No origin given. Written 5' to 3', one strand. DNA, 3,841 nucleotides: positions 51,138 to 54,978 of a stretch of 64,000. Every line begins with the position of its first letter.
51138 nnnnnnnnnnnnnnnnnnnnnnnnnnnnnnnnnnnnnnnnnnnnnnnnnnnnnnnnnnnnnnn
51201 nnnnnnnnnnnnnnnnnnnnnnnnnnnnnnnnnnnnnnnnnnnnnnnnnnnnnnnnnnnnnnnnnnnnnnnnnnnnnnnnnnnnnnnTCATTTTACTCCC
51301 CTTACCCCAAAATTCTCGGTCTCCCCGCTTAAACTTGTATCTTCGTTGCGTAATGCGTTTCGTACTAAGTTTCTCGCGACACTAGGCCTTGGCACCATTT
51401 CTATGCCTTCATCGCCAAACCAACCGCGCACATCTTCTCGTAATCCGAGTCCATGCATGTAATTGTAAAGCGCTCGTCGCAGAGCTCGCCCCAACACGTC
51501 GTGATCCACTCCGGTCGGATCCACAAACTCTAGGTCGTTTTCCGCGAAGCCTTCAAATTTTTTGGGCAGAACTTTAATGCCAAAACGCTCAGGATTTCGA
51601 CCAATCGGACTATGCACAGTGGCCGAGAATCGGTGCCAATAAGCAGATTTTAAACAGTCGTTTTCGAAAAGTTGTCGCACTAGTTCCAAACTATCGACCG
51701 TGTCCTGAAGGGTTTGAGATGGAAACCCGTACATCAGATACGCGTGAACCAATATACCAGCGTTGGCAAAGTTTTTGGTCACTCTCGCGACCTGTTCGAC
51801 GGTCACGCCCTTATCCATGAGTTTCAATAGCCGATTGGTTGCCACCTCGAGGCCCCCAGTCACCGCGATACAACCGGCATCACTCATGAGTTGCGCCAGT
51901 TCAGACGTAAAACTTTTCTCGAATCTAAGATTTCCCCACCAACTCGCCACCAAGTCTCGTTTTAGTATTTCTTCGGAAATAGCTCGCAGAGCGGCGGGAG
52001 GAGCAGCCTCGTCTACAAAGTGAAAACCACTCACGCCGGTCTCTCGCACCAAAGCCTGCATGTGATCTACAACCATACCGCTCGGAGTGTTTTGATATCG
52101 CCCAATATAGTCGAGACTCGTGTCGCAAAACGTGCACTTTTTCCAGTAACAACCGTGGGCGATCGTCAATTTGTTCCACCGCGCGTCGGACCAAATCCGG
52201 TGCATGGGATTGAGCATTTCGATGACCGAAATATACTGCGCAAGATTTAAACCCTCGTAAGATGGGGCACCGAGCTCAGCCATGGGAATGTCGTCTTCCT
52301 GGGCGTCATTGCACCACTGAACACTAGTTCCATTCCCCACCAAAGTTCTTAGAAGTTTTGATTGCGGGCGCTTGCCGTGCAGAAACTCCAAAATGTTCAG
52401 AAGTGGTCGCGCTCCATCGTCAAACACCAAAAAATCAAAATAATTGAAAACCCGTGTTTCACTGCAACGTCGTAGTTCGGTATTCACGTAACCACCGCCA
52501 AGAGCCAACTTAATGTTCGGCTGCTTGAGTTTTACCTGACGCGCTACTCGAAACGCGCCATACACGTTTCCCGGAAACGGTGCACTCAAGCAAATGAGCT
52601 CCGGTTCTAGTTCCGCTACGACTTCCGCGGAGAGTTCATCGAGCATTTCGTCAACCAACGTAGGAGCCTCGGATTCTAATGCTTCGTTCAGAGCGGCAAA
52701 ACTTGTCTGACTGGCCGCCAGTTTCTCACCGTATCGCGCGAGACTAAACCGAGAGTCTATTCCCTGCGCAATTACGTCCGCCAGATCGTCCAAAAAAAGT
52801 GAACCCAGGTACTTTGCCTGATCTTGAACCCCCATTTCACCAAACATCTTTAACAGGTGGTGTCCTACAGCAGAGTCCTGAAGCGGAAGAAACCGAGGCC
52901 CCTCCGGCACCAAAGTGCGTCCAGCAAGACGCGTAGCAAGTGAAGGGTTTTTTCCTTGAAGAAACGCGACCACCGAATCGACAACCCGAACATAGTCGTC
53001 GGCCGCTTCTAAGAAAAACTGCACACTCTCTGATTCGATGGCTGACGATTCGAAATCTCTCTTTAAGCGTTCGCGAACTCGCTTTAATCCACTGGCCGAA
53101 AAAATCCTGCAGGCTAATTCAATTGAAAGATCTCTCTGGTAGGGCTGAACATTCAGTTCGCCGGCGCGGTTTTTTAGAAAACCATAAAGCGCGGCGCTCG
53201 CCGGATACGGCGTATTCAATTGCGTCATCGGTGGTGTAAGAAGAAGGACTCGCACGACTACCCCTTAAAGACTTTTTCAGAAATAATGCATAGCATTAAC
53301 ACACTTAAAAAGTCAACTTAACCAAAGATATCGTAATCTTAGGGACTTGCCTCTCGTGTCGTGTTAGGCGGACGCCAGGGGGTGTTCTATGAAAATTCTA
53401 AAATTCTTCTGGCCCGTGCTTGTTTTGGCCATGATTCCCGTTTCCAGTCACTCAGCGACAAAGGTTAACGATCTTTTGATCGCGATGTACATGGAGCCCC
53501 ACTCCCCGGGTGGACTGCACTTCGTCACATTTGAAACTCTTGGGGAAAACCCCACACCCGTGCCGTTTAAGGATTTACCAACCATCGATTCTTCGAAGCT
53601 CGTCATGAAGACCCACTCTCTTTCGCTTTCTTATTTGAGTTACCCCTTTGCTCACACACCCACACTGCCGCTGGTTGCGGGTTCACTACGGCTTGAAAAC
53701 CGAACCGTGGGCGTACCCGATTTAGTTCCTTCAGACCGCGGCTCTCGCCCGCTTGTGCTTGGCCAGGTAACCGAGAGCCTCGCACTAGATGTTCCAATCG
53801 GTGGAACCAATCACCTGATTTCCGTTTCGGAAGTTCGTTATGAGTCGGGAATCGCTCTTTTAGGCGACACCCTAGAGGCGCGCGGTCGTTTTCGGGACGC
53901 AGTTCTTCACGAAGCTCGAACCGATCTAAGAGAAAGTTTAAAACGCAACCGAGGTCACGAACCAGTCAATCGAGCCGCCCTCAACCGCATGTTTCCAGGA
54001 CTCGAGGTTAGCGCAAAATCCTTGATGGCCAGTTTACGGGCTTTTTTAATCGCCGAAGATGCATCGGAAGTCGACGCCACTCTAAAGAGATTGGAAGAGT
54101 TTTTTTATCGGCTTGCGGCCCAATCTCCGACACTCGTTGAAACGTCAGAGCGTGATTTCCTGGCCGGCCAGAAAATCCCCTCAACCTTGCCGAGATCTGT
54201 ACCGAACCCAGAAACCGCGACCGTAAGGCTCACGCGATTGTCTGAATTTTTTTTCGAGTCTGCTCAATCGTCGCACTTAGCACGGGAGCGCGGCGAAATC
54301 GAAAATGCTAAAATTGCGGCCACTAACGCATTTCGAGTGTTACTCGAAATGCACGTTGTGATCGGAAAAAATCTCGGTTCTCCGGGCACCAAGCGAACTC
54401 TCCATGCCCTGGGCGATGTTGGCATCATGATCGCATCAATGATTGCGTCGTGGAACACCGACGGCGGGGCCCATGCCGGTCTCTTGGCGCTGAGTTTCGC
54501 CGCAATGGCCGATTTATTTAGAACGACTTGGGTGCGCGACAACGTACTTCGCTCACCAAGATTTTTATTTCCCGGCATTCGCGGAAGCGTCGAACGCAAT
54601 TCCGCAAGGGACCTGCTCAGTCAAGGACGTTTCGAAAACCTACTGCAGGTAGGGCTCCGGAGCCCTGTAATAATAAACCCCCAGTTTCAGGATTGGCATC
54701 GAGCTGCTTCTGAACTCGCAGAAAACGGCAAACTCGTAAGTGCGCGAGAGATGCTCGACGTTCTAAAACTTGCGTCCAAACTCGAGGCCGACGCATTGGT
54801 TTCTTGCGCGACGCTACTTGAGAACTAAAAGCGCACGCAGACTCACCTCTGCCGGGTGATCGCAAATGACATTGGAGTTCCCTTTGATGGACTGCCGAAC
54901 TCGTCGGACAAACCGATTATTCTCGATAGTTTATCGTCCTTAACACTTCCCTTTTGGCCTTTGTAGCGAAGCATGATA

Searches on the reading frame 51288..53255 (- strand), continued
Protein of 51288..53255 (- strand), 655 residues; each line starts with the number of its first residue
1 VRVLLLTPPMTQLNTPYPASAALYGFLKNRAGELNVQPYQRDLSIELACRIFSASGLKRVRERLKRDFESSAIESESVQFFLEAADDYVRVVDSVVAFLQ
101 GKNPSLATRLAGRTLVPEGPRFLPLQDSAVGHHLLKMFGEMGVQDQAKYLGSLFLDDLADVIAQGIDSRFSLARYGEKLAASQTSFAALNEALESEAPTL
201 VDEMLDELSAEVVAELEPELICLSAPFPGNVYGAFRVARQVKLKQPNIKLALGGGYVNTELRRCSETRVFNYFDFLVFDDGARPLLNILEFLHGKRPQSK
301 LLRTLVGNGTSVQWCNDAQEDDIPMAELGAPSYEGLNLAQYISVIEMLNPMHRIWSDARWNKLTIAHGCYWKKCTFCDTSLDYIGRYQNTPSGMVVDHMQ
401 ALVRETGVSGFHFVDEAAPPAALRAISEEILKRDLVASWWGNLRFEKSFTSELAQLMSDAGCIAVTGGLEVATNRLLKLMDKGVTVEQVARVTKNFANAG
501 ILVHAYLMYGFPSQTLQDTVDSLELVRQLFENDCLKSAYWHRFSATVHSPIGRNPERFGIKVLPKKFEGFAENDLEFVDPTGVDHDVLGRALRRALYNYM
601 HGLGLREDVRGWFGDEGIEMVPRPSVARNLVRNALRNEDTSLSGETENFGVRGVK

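Call 32: search_protein_families(library=pfam, proteins=[L031:11845-12597:+, L079:2075-3301:-, L080:8816-9865:-, L018:6587-9490:+, L074:8884-9615:-, L073:7435-8439:+, L048:8433-9107:+, L006:8808-9566:-, L003:3738-5582:-], max_evalue=0.001)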
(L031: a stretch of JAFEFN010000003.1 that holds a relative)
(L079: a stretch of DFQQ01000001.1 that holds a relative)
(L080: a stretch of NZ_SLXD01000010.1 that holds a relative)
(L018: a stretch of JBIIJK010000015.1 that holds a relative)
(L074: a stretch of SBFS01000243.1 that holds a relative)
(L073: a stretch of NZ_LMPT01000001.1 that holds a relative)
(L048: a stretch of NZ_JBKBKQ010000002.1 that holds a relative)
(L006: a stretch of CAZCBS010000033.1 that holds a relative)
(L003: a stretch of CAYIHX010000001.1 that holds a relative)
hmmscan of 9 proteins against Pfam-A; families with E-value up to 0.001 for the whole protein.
L031:11845-12597:+ (250 aa): 1 family
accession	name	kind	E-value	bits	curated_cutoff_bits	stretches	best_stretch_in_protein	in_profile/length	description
PF00849.27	PseudoU_synth_2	-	3.6e-19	69.9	26.8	1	42-187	2-152/152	RNA pseudouridylate synthase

L079:2075-3301:- (408 aa): 2 families
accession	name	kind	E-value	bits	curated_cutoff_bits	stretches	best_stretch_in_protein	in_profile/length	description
PF12706.13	Lactamase_B_2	-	3.3e-44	151.3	27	1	130-329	4-199/200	Beta-lactamase superfamily domain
PF13483.12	Lactamase_B_3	-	1.4e-09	38.5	24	1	115-329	5-160/160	Beta-lactamase superfamily domain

L080:8816-9865:- (349 aa): 1 family
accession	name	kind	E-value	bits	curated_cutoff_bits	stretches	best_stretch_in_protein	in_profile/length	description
PF03401.19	TctC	-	2.4e-49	168.7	27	1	74-343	2-271/274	Tripartite tricarboxylate transporter family receptor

L018:6587-9490:+ (967 aa): 2 families
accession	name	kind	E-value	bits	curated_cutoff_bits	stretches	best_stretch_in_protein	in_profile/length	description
PF02347.22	GDC-P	-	4.7e-188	625.8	26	2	21-444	2-429/429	Glycine cleavage system P-protein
PF21478.3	GcvP2_C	-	1.7e-54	183.4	27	1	781-907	1-122/122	Glycine dehydrogenase, C-terminal domain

L074:8884-9615:- (243 aa): 3 families
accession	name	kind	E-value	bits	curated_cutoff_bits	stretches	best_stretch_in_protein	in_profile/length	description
PF01323.26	DSBA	-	2.8e-33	115.8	25.6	1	31-235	2-190/191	DSBA-like thioredoxin domain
PF13462.12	Thioredoxin_4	-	4.6e-05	24.1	23.2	0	164-221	97-150/165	Thioredoxin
PF13192.12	Thioredoxin_3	-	0.00026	21.4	24.8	0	196-231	36-70/76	Thioredoxin domain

L073:7435-8439:+ (334 aa): 0 families

L048:8433-9107:+ (224 aa): 4 families
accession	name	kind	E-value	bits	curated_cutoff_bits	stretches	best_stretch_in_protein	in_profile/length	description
PF14246.11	TetR_C_7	-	1.1e-26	93.6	22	1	89-205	2-118/119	AefR-like transcriptional repressor, C-terminal domain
PF00440.29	TetR_N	-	4.6e-19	68.4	24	1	18-64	1-47/47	Bacterial regulatory proteins, tetR family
PF16859.10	TetR_C_11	-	9.7e-06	26.4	32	1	86-168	7-90/113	Tetracyclin repressor-like, C-terminal domain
PF13977.11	TetR_C_6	-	0.00035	21.2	27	1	114-201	30-114/115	BetI-type transcriptional repressor, C-terminal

L006:8808-9566:- (252 aa): 2 families
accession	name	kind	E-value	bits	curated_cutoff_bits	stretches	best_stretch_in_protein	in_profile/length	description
PF03641.19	Lysine_decarbox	-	1.2e-32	113.3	27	1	103-231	1-129/131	Possible lysine decarboxylase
PF18306.6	LDcluster4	-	1e-21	77.6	26.3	1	61-175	3-115/151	SLOG cluster4 family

L003:3738-5582:- (614 aa): 16 families
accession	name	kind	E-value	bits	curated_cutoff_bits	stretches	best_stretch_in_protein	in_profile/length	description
PF00005.33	ABC_tran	-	2e-59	200.5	25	2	21-161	2-137/137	ABC transporter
PF13304.12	AAA_21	-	3e-18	67.4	27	2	34-68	3-43/304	AAA domain, putative AbiEii toxin, Type IV TA system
PF16326.10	ABC_tran_CTD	-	6.8e-16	58.7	32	1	546-612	1-67/69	ABC transporter C-terminal domain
PF02463.25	SMC_N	-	5.7e-10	39.4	40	0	421-483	136-204/220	RecF/RecN/SMC N terminal domain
PF03193.22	RsgA_GTPase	-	1.7e-07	31.7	30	0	22-65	99-141/174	RsgA GTPase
PF13555.12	AAA_29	-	7.2e-07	29.3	27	0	20-47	12-39/61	P-loop containing region of AAA domain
PF13401.12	AAA_22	-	2.3e-06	28.4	27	0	331-474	10-121/130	AAA domain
PF13191.12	AAA_16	-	2.4e-06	28.6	32.6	0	331-429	29-115/167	AAA ATPase domain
PF03308.22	MeaB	-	8.7e-06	25.4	23.1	0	12-50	15-53/273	Methylmalonyl Co-A mutase-associated GTPase MeaB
PF01926.29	MMR_HSR1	-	1.2e-05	25.8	21.9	0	329-350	2-23/113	50S ribosome-binding GTPase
PF00006.31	ATP-synt_ab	-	1.2e-05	25.5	29.5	0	25-62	9-46/213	ATP synthase alpha/beta family, nucleotide-binding domain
PF13521.12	AAA_28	-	0.0001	23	27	0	32-53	1-22/164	AAA domain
PF13175.12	AAA_15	-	0.00019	21.6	32.1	0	35-50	28-43/374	AAA ATPase domain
PF00004.35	AAA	-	0.00033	21.6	21.2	0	35-54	3-22/131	ATPase family associated with various cellular activities (AAA)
PF05729.18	NACHT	-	0.00033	21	26.7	0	331-384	5-61/167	NACHT domain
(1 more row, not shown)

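Call 46: find_encoding_contigs(protein=P0121, flank=10000, max_places=2)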
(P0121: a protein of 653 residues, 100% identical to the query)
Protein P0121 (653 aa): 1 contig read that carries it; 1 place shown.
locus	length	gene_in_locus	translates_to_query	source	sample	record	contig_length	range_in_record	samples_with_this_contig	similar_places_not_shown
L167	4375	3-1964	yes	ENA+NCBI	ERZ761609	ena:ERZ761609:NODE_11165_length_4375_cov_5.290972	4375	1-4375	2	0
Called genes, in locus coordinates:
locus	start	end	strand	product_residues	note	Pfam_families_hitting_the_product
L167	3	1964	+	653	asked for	PF04055:Radical_SAM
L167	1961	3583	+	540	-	-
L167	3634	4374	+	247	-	PF00351:Biopterin_H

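Call 60: predict_structure(alignment_id=A1)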
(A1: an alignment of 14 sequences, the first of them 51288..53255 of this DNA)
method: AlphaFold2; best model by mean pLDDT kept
length: 655 residues; sequences in the alignment: 14
mean_pLDDT: 80.3   pTM: 0.82
mean pLDDT of the five models: 80.3, 73.8, 72.7, 66.4, 65.4
residues with pLDDT >= 90: 199; 70-90: 322; 50-70: 107; < 50: 27
segments of 3 or more residues with pLDDT < 50: 174-179, 346-348, 639-655
pLDDT, mean of each block of 10 residues (from residue 1): 86 62 91 94 87 96 90 87 95 91 87 87 71 57 78 87 87 51 80 83 93 96 79 90 95 84 91 89 92 95 91 91 83 84 57 62 73 62 65 92 88 78 93 92 77 94 76 63 75 89 77 80 84 79 74 79 83 78 76 68 65 73 87 74 32 31
secondary structure, 60 per line:
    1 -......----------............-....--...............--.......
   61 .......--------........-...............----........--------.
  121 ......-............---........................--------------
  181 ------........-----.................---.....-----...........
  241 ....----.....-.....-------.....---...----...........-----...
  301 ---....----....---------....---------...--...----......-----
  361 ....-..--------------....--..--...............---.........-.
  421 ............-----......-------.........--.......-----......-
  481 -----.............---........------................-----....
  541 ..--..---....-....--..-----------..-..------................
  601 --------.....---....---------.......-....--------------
elements in order: E2-7 H18-29 H31-34 E37-42 H43-51 H54-67 H76-83 H85-99 H104-111 H120-126 H128-139 H143-166 H187-194 H200-216 E220-224 H230-244 E249-253 H255-259 H267-271 E275-277 H282-292 E304-307 E312-315 H325-328 H350-355 E361-364 H382-385 H392-406 E410-418 H420-432 E438-443 H451-459 E462-468 H474-479 H486-498 E502-509 H516-531 E537-542 H550-553 H555-558 H585-600 H609-613 H617-620 H630-636 H638-641

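Call 62: fold_search(model_id=the predicted structure, library=pdb)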
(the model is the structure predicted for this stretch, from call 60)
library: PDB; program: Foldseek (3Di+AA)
matches with E <= 10: 1425; with E <= 0.001: 28
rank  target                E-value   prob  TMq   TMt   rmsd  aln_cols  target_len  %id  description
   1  6wte_A                4.8e-12  1.00  0.44  0.50  10.9       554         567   15  Structure of radical S-adenosylmethionine methyltransferase, TsrM, from Kitasatospora setae with cobalamin and [4Fe-4S (released 2020-12-23)
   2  6wte_B                7.3e-12  1.00  0.41  0.50   7.2       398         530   16  Structure of radical S-adenosylmethionine methyltransferase, TsrM, from Kitasatospora setae with cobalamin and [4Fe-4S (released 2020-12-23)
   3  6wtf_A                1.8e-11  1.00  0.40  0.48   7.7       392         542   16  Structure of radical S-adenosylmethionine methyltransferase, TsrM, from Kitasatospora setae with tryptophan substrate  (released 2020-12-23)
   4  6wtf_B                2.2e-11  1.00  0.41  0.49   7.9       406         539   16  Structure of radical S-adenosylmethionine methyltransferase, TsrM, from Kitasatospora setae with tryptophan substrate  (released 2020-12-23)
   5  5ul2                  3.7e-11  1.00  0.43  0.39  11.7       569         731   12  Structure of Apo, SeMet-labeled Cobalamin-dependent S-adenosylmethionine radical enzyme OxsB (released 2017-04-19)
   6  7kdy_B                3.9e-11  1.00  0.44  0.44   6.7       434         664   16  Crystal structure of Streptomyces tokunonesis TokK with hydroxycobalamin, 5'-deoxyadenosine, methionine, and (2R)-pant (released 2022-01-12)
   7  5ul4                  1.2e-10  1.00  0.44  0.40   6.8       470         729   15  Structure of Cobalamin-dependent S-adenosylmethionine radical enzyme OxsB with aqua-cobalamin and S-adenosylmethionine b (released 2017-04-19)
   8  7kdy_A                1.3e-10  1.00  0.42  0.42   8.4       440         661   16  Crystal structure of Streptomyces tokunonesis TokK with hydroxycobalamin, 5'-deoxyadenosine, methionine, and (2R)-pant (released 2022-01-12)
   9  7kdx_B                1.4e-10  1.00  0.43  0.42   6.9       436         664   17  Crystal structure of Streptomyces tokunonesis TokK with hydroxycobalamin, 5'-deoxyadenosine, and methionine (released 2022-01-12)
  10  5ul3                  3.9e-10  1.00  0.45  0.41   6.6       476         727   15  Structure of Cobalamin-dependent S-adenosylmethionine radical enzyme OxsB with aqua-cobalamin bound (released 2017-04-19)
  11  9n1b                  7.5e-10  1.00  0.42  0.44  10.6       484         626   14  Crystal structure of CysS from Corallococcus sp. CA054B with 5'-deoxyadenosine, methionine, and pantetheinylated 3-metho (released 2026-01-28)
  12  9ccb                  7.9e-10  1.00  0.36  0.54  10.7       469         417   13  X-ray crystal structure of methyl-coenzyme M reductase glutamine methylase (MgmA) from Methanothermobacter marburgensis  (released 2025-01-01)
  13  9n1c                  8.7e-10  1.00  0.42  0.43  10.7       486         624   13  Crystal structure of CysS from Corallococcus sp. CA054B with 5'-deoxyadenosine, methionine, and pantetheinylated 3-ethox (released 2026-01-28)
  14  7kdx_A                1.2e-09  1.00  0.42  0.42   8.7       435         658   15  Crystal structure of Streptomyces tokunonesis TokK with hydroxycobalamin, 5'-deoxyadenosine, and methionine (released 2022-01-12)
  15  9n1d                  1.3e-09  1.00  0.42  0.43   5.7       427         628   14  Crystal structure of CysS from Corallococcus sp. CA054B with 5'-deoxyadenosine and methionine bound (released 2026-01-28)
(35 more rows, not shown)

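Call 63: search_protein_families(library=ncbifam, proteins=[L025:3938-4609:+, L037:11902-12459:+, L057:6677-7447:+, L053:9018-9953:-], max_evalue=0.00001)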
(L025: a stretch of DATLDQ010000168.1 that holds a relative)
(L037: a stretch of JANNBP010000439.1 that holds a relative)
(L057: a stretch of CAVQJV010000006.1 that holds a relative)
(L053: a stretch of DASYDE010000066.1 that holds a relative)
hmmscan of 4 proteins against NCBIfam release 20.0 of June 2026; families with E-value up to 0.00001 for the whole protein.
L025:3938-4609:+ (223 aa): 5 families
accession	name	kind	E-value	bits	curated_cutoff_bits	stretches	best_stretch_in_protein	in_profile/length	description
NF008487.1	PRK11394.1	equivalog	4.7e-67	225.5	284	1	42-216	30-204/206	23S rRNA pseudouridine(2457) synthase RluE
TIGR00093.1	TIGR00093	subfamily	2.8e-49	167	109.3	1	46-217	1-160/161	pseudouridine synthase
NF008097.0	PRK10839.1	equivalog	4.6e-21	75.5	275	1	44-218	64-224/232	16S rRNA pseudouridine(516) synthase RsuA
NF007784.0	PRK10475.1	equivalog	2.5e-19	69.3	318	2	37-131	64-158/290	23S rRNA pseudouridine(2604) synthase RluF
NF007976.1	PRK10700.1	equivalog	3.2e-17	62.6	290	1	42-219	69-235/291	23S rRNA pseudouridine(2605) synthase RluB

L037:11902-12459:+ (185 aa): 5 families
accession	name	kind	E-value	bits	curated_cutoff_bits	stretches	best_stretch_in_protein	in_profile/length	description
NF008487.1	PRK11394.1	equivalog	2.9e-65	219.7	284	1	3-178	30-205/206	23S rRNA pseudouridine(2457) synthase RluE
TIGR00093.1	TIGR00093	subfamily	5.6e-50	169.2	109.3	1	7-178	1-160/161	pseudouridine synthase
NF008097.0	PRK10839.1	equivalog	2.9e-22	79.5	275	1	6-108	65-171/232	16S rRNA pseudouridine(516) synthase RsuA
NF007784.0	PRK10475.1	equivalog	8.1e-18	64.4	318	2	1-98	67-164/290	23S rRNA pseudouridine(2604) synthase RluF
NF007976.1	PRK10700.1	equivalog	1.2e-17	64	290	1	17-178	83-233/291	23S rRNA pseudouridine(2605) synthase RluB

L057:6677-7447:+ (256 aa): 5 families
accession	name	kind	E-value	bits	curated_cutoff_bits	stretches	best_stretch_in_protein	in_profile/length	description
NF007784.0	PRK10475.1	equivalog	8.8e-73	244.8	318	1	1-242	7-247/290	23S rRNA pseudouridine(2604) synthase RluF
TIGR00093.1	TIGR00093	subfamily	1.4e-40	138.7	109.3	1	66-218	1-160/161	pseudouridine synthase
NF007976.1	PRK10700.1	equivalog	1.3e-29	103.2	290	1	3-226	5-241/291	23S rRNA pseudouridine(2605) synthase RluB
NF008097.0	PRK10839.1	equivalog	5e-25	88.5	275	1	1-225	1-230/232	16S rRNA pseudouridine(516) synthase RsuA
NF008487.1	PRK11394.1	equivalog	2e-15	56.9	284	1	92-163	60-131/206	23S rRNA pseudouridine(2457) synthase RluE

L053:9018-9953:- (311 aa): 6 families
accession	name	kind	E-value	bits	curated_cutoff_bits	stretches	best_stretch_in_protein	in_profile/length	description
NF007784.0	PRK10475.1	equivalog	1e-92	310.2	318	1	4-244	7-246/290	23S rRNA pseudouridine(2604) synthase RluF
TIGR00093.1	TIGR00093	subfamily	1.4e-44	151.7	109.3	1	71-224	1-161/161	pseudouridine synthase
NF008097.0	PRK10839.1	equivalog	8.5e-35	120.5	275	1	4-230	1-230/232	16S rRNA pseudouridine(516) synthase RsuA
NF007976.1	PRK10700.1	equivalog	4.5e-27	94.9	290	1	5-226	4-236/291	23S rRNA pseudouridine(2605) synthase RluB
NF008487.1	PRK11394.1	equivalog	2.6e-16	59.8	284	1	62-168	24-131/206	23S rRNA pseudouridine(2457) synthase RluE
TIGR00005.1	rluA_subfam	subfamily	5.4e-06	25.9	192.7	0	5-118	7-140/298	RluA family pseudouridine synthase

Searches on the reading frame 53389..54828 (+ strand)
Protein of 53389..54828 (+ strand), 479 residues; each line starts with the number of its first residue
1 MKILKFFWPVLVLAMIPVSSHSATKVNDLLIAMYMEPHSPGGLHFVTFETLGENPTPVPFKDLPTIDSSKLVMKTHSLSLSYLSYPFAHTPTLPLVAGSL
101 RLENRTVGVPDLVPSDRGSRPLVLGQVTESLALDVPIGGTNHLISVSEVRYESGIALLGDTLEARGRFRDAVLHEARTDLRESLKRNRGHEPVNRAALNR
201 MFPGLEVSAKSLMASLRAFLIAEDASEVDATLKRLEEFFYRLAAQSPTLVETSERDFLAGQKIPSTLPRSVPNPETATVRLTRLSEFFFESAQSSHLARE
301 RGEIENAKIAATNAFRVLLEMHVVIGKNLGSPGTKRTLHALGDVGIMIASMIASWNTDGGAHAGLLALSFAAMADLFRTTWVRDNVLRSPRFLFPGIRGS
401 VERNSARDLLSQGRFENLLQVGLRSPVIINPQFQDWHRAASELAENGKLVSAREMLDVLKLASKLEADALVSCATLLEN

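Call 3: search_protein_families(library=pfam, proteins=[window:53389-54828:+], max_evalue=0.01)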
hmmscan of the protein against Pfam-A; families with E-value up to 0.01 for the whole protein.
window:53389-54828:+ (479 aa): 0 families

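Call 4: search_protein_families(library=ncbifam, proteins=[window:53389-54828:+], max_evalue=0.01)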
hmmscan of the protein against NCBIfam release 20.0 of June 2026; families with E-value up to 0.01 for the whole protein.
window:53389-54828:+ (479 aa): 0 families

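Call 58: find_homologous_proteins(query=window:53389-54828:+, max_evalue=0.001)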
Query window:53389-54828:+ (479 aa): 1 proteins with E <= 0.001 among 8000 candidates.
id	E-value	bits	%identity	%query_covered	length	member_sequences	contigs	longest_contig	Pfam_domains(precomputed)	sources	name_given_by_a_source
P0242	9.2e-293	989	100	95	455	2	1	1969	-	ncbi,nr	ncbi:MAG TPA: hypothetical protein PLH57_09245, partial [Oligoflexia bacterium]|nr:hypothetical prot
